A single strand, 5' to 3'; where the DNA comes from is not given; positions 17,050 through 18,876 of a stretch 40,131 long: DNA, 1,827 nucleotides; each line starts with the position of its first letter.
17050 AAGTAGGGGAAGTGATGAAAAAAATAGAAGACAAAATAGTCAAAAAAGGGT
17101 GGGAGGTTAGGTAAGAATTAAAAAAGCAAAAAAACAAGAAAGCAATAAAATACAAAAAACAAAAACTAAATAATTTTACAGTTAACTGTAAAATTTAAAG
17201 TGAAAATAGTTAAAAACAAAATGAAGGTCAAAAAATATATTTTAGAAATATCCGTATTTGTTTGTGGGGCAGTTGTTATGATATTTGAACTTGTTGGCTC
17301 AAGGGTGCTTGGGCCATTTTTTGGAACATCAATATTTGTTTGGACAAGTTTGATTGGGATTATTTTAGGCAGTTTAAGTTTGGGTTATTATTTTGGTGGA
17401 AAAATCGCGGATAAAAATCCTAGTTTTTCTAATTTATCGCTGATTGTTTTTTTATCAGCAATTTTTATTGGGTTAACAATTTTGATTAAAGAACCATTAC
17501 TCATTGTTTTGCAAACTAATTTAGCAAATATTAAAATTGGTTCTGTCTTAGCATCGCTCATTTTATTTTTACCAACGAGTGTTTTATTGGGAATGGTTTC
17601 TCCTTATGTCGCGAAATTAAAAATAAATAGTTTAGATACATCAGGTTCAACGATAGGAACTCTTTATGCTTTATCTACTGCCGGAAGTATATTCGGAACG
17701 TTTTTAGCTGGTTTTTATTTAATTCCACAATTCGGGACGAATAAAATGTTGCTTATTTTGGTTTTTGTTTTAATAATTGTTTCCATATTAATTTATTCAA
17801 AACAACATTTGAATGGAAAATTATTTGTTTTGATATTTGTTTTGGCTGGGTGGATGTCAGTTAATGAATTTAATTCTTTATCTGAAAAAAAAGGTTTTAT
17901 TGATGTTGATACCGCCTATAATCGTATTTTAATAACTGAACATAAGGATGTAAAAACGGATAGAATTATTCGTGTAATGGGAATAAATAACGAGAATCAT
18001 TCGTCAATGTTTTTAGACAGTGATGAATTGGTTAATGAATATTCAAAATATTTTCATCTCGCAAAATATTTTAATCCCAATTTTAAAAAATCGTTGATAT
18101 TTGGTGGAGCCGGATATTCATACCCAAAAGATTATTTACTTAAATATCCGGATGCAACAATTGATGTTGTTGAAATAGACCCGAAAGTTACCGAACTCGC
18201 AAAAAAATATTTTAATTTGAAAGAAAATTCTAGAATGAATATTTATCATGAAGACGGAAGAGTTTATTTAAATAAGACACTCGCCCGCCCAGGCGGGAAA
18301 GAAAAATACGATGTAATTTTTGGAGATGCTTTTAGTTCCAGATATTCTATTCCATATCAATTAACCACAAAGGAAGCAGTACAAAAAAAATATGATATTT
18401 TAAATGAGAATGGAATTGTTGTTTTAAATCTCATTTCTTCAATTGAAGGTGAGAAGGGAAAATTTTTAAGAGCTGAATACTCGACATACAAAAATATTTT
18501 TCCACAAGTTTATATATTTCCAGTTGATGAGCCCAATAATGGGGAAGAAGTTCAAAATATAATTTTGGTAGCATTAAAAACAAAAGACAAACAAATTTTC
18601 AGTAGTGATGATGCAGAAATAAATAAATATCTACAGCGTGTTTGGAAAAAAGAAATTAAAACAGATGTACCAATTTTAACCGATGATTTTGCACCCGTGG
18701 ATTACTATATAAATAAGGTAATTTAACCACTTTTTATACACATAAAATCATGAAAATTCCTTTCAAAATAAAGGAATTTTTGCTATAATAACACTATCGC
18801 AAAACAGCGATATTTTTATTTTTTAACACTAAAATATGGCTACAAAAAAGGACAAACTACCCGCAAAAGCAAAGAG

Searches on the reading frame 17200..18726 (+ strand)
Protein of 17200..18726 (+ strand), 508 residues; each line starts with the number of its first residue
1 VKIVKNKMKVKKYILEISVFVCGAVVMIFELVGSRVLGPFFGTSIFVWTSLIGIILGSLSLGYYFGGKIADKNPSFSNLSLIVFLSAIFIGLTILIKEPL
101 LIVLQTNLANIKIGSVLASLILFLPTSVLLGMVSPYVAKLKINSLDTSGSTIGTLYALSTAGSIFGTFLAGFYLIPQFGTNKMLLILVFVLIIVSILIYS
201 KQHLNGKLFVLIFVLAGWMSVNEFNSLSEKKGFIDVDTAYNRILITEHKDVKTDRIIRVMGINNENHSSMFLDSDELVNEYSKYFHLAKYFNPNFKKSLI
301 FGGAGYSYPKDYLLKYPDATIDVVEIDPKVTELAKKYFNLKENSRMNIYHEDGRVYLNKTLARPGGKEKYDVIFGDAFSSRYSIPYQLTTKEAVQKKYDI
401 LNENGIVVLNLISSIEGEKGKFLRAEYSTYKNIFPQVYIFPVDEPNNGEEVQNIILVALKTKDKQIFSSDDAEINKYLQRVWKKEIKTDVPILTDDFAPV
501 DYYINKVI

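Call 103: search_protein_families(library=pfam, proteins=[window:17200-18726:+], max_evalue=0.0001)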
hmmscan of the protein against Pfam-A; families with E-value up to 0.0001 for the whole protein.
window:17200-18726:+ (508 aa): 1 family
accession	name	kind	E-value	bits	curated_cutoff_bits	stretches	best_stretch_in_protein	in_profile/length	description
PF01564.23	Spermine_synth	-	2.6e-12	47.1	22.9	1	285-442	9-161/186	Spermine/spermidine synthase domain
